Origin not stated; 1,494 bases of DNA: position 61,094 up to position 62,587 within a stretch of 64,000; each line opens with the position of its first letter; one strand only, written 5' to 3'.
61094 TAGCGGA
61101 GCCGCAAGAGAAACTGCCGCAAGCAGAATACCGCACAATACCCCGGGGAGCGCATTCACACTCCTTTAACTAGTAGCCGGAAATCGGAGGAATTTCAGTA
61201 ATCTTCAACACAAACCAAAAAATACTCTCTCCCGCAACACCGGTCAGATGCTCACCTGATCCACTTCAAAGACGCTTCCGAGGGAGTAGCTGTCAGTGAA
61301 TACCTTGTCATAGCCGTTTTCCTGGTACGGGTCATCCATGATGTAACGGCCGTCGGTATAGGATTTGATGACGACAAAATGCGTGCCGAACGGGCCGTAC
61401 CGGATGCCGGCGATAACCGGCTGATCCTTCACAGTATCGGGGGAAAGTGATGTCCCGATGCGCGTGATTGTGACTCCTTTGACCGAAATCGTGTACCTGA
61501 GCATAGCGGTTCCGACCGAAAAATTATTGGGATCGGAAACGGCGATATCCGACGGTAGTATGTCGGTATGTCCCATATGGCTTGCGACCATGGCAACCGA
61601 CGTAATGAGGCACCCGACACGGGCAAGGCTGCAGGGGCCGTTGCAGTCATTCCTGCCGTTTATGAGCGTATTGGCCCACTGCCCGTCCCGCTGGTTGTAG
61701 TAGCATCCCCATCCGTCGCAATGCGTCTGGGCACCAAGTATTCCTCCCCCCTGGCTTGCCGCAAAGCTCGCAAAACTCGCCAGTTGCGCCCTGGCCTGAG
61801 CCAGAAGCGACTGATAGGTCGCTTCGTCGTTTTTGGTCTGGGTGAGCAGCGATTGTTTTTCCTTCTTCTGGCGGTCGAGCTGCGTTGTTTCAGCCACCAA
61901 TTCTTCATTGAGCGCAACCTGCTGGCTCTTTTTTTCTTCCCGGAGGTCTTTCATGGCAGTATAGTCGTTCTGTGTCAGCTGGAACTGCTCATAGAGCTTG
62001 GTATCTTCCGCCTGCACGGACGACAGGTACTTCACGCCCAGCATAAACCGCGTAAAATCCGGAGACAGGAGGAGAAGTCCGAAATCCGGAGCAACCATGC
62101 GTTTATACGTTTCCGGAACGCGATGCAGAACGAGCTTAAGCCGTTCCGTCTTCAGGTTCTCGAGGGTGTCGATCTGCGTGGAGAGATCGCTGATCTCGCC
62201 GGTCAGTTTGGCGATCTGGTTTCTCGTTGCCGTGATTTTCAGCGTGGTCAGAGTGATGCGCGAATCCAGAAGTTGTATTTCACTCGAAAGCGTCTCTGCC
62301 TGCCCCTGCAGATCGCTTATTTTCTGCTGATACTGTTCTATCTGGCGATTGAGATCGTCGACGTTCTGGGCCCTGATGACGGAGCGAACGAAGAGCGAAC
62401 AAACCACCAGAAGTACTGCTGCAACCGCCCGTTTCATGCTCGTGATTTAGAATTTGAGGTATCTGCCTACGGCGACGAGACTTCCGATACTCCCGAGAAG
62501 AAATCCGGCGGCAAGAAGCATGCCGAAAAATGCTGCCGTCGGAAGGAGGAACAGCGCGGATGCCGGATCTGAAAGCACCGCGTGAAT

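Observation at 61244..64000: ftsE-ftsX followed by a coiled-coil protein with a C39-like cysteine peptidase domain (PcsB/EnvC analog)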

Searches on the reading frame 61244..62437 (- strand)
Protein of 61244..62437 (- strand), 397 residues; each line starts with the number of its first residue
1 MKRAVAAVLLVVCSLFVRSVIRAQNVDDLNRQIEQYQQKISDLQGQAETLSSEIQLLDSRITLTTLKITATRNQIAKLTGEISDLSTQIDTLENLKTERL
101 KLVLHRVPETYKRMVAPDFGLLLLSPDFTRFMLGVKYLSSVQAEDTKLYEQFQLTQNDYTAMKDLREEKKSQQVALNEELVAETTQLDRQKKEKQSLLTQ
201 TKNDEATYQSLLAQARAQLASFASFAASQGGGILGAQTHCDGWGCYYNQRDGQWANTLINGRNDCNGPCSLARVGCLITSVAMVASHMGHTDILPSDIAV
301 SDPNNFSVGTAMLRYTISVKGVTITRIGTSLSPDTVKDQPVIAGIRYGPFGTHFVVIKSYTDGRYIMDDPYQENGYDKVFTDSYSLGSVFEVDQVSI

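Call 3: search_protein_families(library=pfam, proteins=[window:61244-62437:-], max_evalue=1)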
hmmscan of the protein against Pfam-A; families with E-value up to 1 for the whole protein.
window:61244-62437:- (397 aa): 16 families
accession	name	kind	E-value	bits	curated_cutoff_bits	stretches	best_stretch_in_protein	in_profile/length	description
PF11932.13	DUF3450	-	1.4e-07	31.6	32.6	1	21-120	19-118/241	Protein of unknown function (DUF3450)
PF13529.12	Peptidase_C39_2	-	9.3e-05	23.5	24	1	247-371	6-143/143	Peptidase_C39 like family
PF04977.20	DivIC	-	9.7e-05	22.5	28.9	1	8-59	1-53/80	Septum formation initiator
PF14662.11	KASH_CCD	-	0.0017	18.8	43.3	1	26-106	76-156/191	Coiled-coil region of CCDC155 or KASH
PF15960.10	DUF4763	-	0.0073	16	30.1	1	29-98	83-152/236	Domain of unknown function (DUF4763)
PF16331.10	TolA_bind_tri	-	0.011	16.2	30.1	1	24-60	18-54/76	TolA binding protein trimerisation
PF07889.17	DUF1664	-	0.021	15.3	34.6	1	24-95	41-109/124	Protein of unknown function (DUF1664)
PF03412.21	Peptidase_C39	-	0.033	14.4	22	1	313-373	50-106/133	Peptidase C39 family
PF13600.11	DUF4140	-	0.1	13.5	27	1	23-57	64-98/98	N-terminal domain of unknown function (DUF4140)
PF14931.11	IFT20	-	0.1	13.2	27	0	161-207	69-115/119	Intraflagellar transport complex B, subunit 20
PF00038.26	Filament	-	0.11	12.6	40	1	34-94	192-252/313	Intermediate filament protein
PF25785.1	TPR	-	0.3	11.8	27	1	24-61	7-44/110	Nucleoprotein TPR-like domain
PF11026.13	DUF2721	-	0.48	10.8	28.3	0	7-69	5-68/129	Protein of unknown function (DUF2721)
PF04102.17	SlyX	-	0.54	11.4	30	0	24-57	17-50/67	SlyX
PF06103.16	DUF948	-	0.93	10.2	37.2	1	4-92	7-87/89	Bacterial protein of unknown function (DUF948)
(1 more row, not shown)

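Call 4: search_protein_families(library=ncbifam, proteins=[window:61244-62437:-], max_evalue=1)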
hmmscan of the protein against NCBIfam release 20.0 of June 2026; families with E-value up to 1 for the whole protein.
window:61244-62437:- (397 aa): 22 families
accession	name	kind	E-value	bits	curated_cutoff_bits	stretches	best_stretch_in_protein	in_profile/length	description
NF008644.1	PRK11637.1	equivalog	2.2e-06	26.9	270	1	25-216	5-196/385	murein hydrolase activator EnvC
TIGR04523.1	Mplasa_alph_rch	subfamily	6.4e-05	21.1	270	1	25-98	392-465/745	helix-rich protein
NF045487.1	ASRP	equivalog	8.2e-05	21.4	300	1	24-99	369-455/593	archaea-specific SMC-related protein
TIGR02168.1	SMC_prok_B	equivalog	0.0001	20.2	567.35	2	23-96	231-304/1181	chromosome segregation protein SMC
NF050078.1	pilus_FilB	exception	0.00087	18.7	475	1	335-372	140-176/277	putative pilus system C39 family peptidase FilB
TIGR02169.1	SMC_prok_A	equivalog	0.0025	15.5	729.4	1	25-93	711-779/1165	chromosome segregation protein SMC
TIGR03185.1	DNA_S_dndD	equivalog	0.0038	15.8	245.85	2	168-234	195-261/650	DNA sulfur modification protein DndD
NF038218.1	IcmG_DotF_IVB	equivalog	0.0041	16.8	200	1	31-93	117-179/266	type IVB secretion system protein IcmG/DotF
NF046104.1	PptglHdxlasePcsB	equivalog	0.0059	15.8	450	1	2-94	3-95/400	peptidoglycan hydrolase PcsB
NF040788.1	S-lay_SlaB_Mtsph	equivalog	0.011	14.6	700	1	31-94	308-371/416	S-layer protein SlaB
NF002572.0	PRK02224.1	equivalog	0.014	13.7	1087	1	24-200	335-451/888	DNA double-strand break repair ATPase Rad50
TIGR02209.1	ftsL_broad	equivalog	0.017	15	42.45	1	3-57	3-57/85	cell division protein FtsL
NF006543.0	PRK09039.1-2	equivalog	0.022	14.5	305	1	10-96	38-126/350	peptidoglycan -binding protein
TIGR04211.1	SH3_and_anchor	equivalog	0.071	12.7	65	1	28-95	63-154/198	TIGR04211 family SH3 domain-containing protein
NF041751.2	sbcc_Staph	equivalog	0.077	10.9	920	1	22-91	652-721/1007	exonuclease subunit SbcC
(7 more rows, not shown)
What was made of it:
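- On PcsB (NCBIfam NF046104; coiled coil plus CHAP): NF046104 scores 15.8 bits against a cut-off of 450 (call 4).
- Closest known: PcsB of Streptococcus pneumoniae. Different: The NCBIfam PcsB model scores 15.8 bits against a cut-off of 450 (call 4).
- NCBIfam EnvC gives a weak coiled-coil hit, E 2.2e-6 (call 4). The EnvC model scores 26.9 bits against a cut-off of 270 (call 4).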

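Call 5: find_homologous_proteins(query=window:61244-62437:-, max_evalue=0.001)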
Query window:61244-62437:- (397 aa): 626 proteins with E <= 0.001 among 8000 candidates; the best 120 are listed.
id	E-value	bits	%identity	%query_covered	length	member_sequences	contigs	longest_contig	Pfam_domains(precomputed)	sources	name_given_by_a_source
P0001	4.9e-168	577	65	100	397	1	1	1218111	PF13529.14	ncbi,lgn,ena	-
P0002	1.0e-167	576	67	94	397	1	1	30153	-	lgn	-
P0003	5.9e-164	563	64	100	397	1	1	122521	PF13529.14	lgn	-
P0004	9.7e-164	563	64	100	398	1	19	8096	PF13529.14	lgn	-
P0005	1.7e-163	562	65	99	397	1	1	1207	PF13529.14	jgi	jgi:peptidoglycan hydrolase CwlO-like protein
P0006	1.2e-162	559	65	99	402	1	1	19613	PF13529.14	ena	-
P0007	2.2e-158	545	62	99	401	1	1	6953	PF13529.14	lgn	-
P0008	1.2e-155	536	63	100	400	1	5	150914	PF13529.14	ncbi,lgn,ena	-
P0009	1.7e-155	536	62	99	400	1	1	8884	PF02090.22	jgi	-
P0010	1.7e-152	526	61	100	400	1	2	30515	PF13529.14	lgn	-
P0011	2.1e-152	525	61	100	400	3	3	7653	PF13529.14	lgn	-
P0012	6.2e-152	524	61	98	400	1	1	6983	PF13529.14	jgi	-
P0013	2.3e-150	519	60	99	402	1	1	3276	-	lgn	-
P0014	2.2e-144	499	59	98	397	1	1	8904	-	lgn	-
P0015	4.3e-141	488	59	100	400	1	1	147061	PF11932.14,PF13529.14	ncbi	-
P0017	5.0e-140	485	57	99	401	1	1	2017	PF13529.14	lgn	-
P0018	8.5e-140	484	59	93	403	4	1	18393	PF13529.14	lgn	-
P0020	5.8e-137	475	57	99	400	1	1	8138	PF13529.14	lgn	-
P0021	2.7e-135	469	55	98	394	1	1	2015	PF24568.2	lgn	-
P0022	5.9e-135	468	56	100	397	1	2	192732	PF13529.14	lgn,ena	-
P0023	2.5e-134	466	55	100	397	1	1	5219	PF24568.2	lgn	-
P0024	4.3e-134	465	56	100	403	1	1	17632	PF13529.14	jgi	jgi:peptidoglycan hydrolase CwlO-like protein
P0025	1.9e-129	450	57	92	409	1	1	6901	PF24568.2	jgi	jgi:peptidoglycan hydrolase CwlO-like protein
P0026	5.1e-128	445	53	100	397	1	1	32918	PF11932.14,PF13529.14,PF24568.2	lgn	-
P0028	2.5e-126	440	56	92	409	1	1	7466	PF13529.14,PF24568.2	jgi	jgi:peptidoglycan hydrolase CwlO-like protein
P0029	9.7e-126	438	53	100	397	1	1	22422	PF13529.14,PF24568.2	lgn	-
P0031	6.8e-125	435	51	99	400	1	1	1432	PF13529.14,PF24568.2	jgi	jgi:peptidoglycan hydrolase CwlO-like protein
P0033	4.6e-124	432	57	91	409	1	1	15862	PF13529.14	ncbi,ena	-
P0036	2.6e-123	430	56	91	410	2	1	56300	PF13529.14,PF24568.2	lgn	-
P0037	3.6e-123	429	56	91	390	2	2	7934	PF24568.2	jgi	-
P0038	7.0e-123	428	52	100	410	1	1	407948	PF11932.14,PF13529.14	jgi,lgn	jgi:peptidoglycan hydrolase CwlO-like protein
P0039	7.2e-123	428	57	88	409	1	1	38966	PF13529.14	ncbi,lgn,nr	ncbi:C39 family peptidase [Candidatus Gottesmanbacteria bacterium]|nr:C39 family peptidase [Candidat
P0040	1.2e-122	428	55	92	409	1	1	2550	PF13529.14,PF24568.2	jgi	-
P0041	1.6e-122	427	52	100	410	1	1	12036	PF13529.14,PF24568.2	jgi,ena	-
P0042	9.2e-122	425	51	98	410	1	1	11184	PF24568.2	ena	-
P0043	1.7e-121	424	54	94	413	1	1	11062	PF13529.14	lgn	-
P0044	1.5e-120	421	51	100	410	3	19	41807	PF13529.14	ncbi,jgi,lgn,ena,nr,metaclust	ncbi:MAG: coiled-coil [Microgenomates group bacterium GW2011_GWC1_39_12]|nr:MAG: coiled-coil [Microg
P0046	2.8e-119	416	51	100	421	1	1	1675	PF13529.14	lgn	-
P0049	4.0e-118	413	53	91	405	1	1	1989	PF13529.14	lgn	-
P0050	7.2e-118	412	54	92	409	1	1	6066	PF13529.14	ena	-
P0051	1.4e-117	411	52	100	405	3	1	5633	PF13529.14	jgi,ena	-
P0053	1.3e-116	408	52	93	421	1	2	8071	PF24568.2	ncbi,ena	-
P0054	1.7e-116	407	57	86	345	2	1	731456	PF13529.14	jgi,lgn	jgi:hypothetical protein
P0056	2.1e-114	400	52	95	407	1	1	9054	PF13529.14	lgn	-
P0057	2.3e-113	397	52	94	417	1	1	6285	PF24568.2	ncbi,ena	-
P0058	6.5e-112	392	51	100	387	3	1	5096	PF13529.14,PF24568.2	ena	-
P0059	2.5e-111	390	61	76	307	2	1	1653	PF13529.14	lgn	-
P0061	3.1e-110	387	50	98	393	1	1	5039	PF13529.14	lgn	-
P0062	4.1e-110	386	51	92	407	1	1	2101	PF13529.14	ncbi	-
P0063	2.9e-109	384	54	86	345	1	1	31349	PF13529.14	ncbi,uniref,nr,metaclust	ncbi:hypothetical protein A2363_03115 [Candidatus Gottesmanbacteria bacterium RIFOXYB1_FULL_47_11]|u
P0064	1.6e-108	381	55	84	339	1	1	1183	PF13529.14,PF24568.2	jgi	jgi:hypothetical protein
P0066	3.3e-108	380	53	93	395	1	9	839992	PF13529.14,PF24568.2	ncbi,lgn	-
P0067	2.9e-107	377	52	92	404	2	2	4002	PF13529.14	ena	-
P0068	5.1e-107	376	52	91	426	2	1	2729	PF13529.14,PF24568.2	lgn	-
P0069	7.2e-107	376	48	100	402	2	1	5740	PF13529.14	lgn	-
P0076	3.2e-105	370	47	100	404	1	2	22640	PF13529.14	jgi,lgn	-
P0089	2.4e-102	361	49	95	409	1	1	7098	PF24568.2,PF24161.2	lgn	-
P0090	7.5e-102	359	47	100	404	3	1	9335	PF13529.14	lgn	-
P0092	1.2e-101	358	51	93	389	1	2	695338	PF13529.14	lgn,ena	-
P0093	1.5e-101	358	51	94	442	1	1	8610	PF24568.2,PF12795.13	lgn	-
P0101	2.4e-100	354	49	91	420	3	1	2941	PF13529.14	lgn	-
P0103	4.7e-100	353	49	94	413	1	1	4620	PF24568.2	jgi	jgi:peptidoglycan hydrolase CwlO-like protein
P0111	3.4e-98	347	49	94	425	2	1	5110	PF08614.17,PF24568.2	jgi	jgi:peptidoglycan hydrolase CwlO-like protein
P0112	3.8e-98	347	46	100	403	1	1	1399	PF13529.14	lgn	-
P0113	4.0e-98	347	46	100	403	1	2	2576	PF13529.14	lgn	-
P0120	4.2e-97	344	46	100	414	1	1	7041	PF24568.2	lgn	-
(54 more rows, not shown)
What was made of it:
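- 61244..62437 (-): The 397-aa coiled-coil plus C39-like peptidase gene ('C39cc'), stop codon included. 626 homologs, best E 5e-168 (call 5).
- Closest known: CwlO. Same: JGI already labels family members 'peptidoglycan hydrolase CwlO-like' (call 5).
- Checked: The gene is far beyond chance: 626 homologs, the best at E 5e-168 (call 5).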

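Call 6: search_solved_structures(query=window:61244-62437:-, max_evalue=10, show_alignments=3)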
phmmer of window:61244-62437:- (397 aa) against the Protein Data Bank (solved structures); distinct sequences matched with E-value up to 10: 20.
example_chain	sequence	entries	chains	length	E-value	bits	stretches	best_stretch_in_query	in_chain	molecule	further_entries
4lin_A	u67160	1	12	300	0.0047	19.3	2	33-95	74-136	Tail needle protein gp26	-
4zxq_A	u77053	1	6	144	0.082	15.2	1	32-95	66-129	Tail needle protein gp26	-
4zkp_A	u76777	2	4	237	0.17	14.1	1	33-97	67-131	Tail needle protein gp26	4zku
2poh_A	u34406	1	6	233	0.2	13.9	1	33-97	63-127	Head completion protein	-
3c9i_A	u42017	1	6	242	0.22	13.8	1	33-97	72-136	Tail needle protein gp26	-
8j07_m6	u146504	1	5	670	0.22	13.8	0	21-60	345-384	Outer dynein arm-docking complex subunit 1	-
6gaj_A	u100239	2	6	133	0.31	13.3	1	25-94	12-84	Outer capsid protein sigma-1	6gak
2xg7_A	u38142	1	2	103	0.52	12.5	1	13-100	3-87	BONE MARROW STROMAL ANTIGEN 2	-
3nwh_A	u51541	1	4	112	0.6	12.3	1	13-100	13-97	Bone marrow stromal antigen 2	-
3mqb_A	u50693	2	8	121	0.68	12.2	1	13-100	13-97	Bone marrow stromal antigen 2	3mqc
3mq7_A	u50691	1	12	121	0.69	12.1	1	17-100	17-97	Bone marrow stromal antigen 2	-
5apz_A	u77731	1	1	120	1.1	11.4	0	69-109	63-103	GENERAL CONTROL PROTEIN GCN4, NOR1 TCAR0761, GENERAL CONTROL PROTEIN GCN4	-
8qox_B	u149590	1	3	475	1.2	11.4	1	19-92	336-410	Conserved membrane protein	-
5apw_A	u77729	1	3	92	1.3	11.3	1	36-103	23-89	GENERAL CONTROL PROTEIN GCN4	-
6gao_A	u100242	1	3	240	1.5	11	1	25-93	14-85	Outer capsid protein sigma-1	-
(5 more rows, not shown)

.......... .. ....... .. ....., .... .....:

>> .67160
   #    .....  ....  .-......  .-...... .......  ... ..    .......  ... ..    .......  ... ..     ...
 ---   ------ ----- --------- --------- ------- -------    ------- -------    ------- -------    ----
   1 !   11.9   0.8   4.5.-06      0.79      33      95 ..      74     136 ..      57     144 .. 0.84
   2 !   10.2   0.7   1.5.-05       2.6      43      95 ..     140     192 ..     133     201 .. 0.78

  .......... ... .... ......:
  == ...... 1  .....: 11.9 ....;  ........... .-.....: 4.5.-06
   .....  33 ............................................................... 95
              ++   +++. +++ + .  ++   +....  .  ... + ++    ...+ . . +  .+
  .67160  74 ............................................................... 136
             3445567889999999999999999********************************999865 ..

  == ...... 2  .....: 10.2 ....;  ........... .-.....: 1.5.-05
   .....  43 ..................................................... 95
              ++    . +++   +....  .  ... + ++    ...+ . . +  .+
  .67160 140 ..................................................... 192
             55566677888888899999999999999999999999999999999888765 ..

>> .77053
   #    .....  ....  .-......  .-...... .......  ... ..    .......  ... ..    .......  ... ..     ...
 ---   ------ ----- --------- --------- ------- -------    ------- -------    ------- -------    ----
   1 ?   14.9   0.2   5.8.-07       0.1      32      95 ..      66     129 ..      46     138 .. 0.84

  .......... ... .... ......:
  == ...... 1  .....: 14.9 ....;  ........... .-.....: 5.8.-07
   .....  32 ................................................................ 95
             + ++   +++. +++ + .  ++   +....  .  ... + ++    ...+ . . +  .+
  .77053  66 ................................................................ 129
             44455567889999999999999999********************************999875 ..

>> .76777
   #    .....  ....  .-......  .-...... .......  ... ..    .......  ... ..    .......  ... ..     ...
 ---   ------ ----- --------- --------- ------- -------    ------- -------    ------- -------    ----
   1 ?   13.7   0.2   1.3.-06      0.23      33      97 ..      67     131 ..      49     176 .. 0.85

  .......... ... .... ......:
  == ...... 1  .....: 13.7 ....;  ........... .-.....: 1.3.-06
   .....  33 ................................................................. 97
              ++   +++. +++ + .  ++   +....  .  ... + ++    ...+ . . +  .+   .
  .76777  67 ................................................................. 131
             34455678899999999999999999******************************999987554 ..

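Call 12: find_encoding_contigs(protein=P0001, flank=8000, max_places=3)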
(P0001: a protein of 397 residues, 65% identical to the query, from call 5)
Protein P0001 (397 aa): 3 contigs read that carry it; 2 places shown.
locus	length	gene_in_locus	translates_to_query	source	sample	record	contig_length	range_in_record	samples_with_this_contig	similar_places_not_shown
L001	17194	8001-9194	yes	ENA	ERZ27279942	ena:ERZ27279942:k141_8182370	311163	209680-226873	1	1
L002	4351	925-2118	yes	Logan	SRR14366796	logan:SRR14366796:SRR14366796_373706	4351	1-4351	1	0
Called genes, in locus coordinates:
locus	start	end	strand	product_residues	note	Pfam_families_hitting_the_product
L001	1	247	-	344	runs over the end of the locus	PF01078:Mg_chelatase (faint), PF05496:RuvB_N, PF00004:AAA, PF07728:AAA_5 (weak), PF17864:AAA_lid_4, PF05491:WHD_RuvB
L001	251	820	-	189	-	PF01330:RuvA_N, PF14520:HHH_5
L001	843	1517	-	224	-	PF02075:RuvC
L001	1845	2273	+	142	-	PF01475:FUR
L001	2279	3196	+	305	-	PF01297:ZnuA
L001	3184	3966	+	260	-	PF00005:ABC_tran, PF13304:AAA_21 (faint)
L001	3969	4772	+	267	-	PF00950:ABC-3, PF01032:FecCD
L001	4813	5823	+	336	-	PF03462:PCRF, PF00472:RF-1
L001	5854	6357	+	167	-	-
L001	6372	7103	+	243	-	PF00005:ABC_tran, PF13191:AAA_16 (weak), PF13304:AAA_21 (faint)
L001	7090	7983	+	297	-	PF18075:FtsX_ECD, PF02687:FtsX (weak)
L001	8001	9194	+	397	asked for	PF13529:Peptidase_C39_2 (weak)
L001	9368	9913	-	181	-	-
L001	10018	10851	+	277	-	-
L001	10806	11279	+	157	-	PF04892:VanZ-LLP1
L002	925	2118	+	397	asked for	PF13529:Peptidase_C39_2 (weak)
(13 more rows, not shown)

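Call 13: find_related_loci(query=A1, collection=genome_contigs, flank=5000)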
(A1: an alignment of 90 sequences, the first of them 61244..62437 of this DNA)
Query A1 (397 aa) in genome_contigs; peptide patterns used: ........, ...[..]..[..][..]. (x = any residue, [..] = any of these).
485 stretches matched a pattern; 376 encode a relative of the query (tblastn E <= 1e-3); the best 80 are kept; 80 distinct loci.
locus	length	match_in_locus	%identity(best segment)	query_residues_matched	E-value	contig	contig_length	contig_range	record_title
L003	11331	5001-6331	65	1-397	9e-171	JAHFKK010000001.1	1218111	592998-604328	MAG: Candidatus Gottesmanbacteria bacterium isolate nzgw408 NODE_1_length_1218112_cov_6.992134, whole genome shotgun seq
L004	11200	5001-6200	63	1-397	8e-159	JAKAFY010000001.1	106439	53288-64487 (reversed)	MAG: bacterium isolate WY2.bin139 NODE_250_length_106439_cov_2.005597, whole genome shotgun sequence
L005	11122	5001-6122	59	27-397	9e-150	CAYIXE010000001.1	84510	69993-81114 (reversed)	MAG TPA_asm: uncultured Gammaproteobacteria bacterium isolate ERP119705_co7_214 genome assembly, contig: NODE_134_length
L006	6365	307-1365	57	48-397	9e-132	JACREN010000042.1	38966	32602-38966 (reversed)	MAG: Candidatus Gottesmanbacteria bacterium isolate NC_groundwater_1700_Pr3_B-0.1um_46_16 SR-2_scaffold_141_3134127, who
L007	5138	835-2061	51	1-397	2e-126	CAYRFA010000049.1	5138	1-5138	MAG TPA_asm: uncultured Gammaproteobacteria bacterium isolate SRP050083_co2_70 genome assembly, contig: NODE_15396_lengt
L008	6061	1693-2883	53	4-397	8e-125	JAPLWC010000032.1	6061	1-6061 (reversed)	MAG: Candidatus Gottesmanbacteria bacterium isolate LacPavin_0920_SED3_MAG_47_8 LacPavin_0920_SED3_scaffold_1210445, who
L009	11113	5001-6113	53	31-397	1e-122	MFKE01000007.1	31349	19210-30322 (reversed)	MAG: Candidatus Gottesmanbacteria bacterium RIFOXYB1_FULL_47_11 rifoxyb1_full_scaffold_1345, whole genome shotgun sequen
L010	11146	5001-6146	50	22-397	7e-116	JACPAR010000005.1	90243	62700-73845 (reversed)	MAG: Candidatus Levyibacteriota bacterium isolate NC_groundwater_236_Ag_S-0.2um_36_14 S5_GD2017_2_S2_scaffold_379, whole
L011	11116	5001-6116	51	22-397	5e-114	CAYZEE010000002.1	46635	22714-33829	MAG TPA_asm: uncultured Gammaproteobacteria bacterium isolate SRP271791_co2_53 genome assembly, contig: NODE_90_length_4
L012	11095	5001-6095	50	26-395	3e-111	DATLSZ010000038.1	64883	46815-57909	MAG TPA_asm: Candidatus Acidiferrales bacterium isolate SMAG_U13943 k141_914911, whole genome shotgun sequence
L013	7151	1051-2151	50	27-397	1e-110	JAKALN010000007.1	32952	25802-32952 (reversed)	MAG: bacterium isolate WY5.bin128 NODE_1939_length_32952_cov_9.615171, whole genome shotgun sequence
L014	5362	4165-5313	48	8-397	2e-110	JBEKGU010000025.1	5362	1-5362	MAG: Candidatus Microgenomates bacterium isolate SPRUCE 260 SPRUCE_260_25, whole genome shotgun sequence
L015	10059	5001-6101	49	26-397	9e-107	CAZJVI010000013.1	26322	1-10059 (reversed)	MAG TPA_asm: uncultured Gammaproteobacteria bacterium isolate binchicken_co50_326 genome assembly, contig: NODE_1937_len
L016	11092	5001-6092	50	29-397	1e-105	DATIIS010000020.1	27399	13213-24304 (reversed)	MAG TPA_asm: Candidatus Saccharimonadales bacterium isolate SMAG_U15671 k141_614040, whole genome shotgun sequence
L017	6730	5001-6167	47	5-397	3e-102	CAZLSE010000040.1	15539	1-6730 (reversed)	MAG TPA_asm: uncultured Gammaproteobacteria bacterium isolate binchicken_co37_70 genome assembly, contig: NODE_1698_leng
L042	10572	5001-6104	44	24-397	3e-90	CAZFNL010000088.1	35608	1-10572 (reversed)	MAG TPA_asm: uncultured Gammaproteobacteria bacterium isolate SRP271791_co1_7 genome assembly, contig: k141_362873, whol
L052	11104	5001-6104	42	24-397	1e-87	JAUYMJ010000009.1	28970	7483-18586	MAG: bacterium isolate C24_metabat.bin.81 C24_k141_723399, whole genome shotgun sequence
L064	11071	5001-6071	47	33-395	5e-95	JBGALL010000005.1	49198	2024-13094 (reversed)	MAG: Candidatus Woesebacteria bacterium isolate MAG_MBR_H10.109 MBRH10-109_opera_contig_2724, whole genome shotgun seque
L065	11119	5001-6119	41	22-397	6e-84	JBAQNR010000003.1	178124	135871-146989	MAG: Microgenomates group bacterium isolate MFD12002_ilm_asm_bin47 k127_94043, whole genome shotgun sequence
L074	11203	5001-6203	38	1-396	5e-83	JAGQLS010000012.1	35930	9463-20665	MAG: Candidatus Woesebacteria bacterium isolate HKST-UBA22 NODE_12_length_35930_cov_5.164170, whole genome shotgun seque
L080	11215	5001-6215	38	1-395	9e-82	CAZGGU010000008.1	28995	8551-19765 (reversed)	MAG TPA_asm: uncultured Gammaproteobacteria bacterium isolate SRP292972_co1_102 genome assembly, contig: NODE_789_length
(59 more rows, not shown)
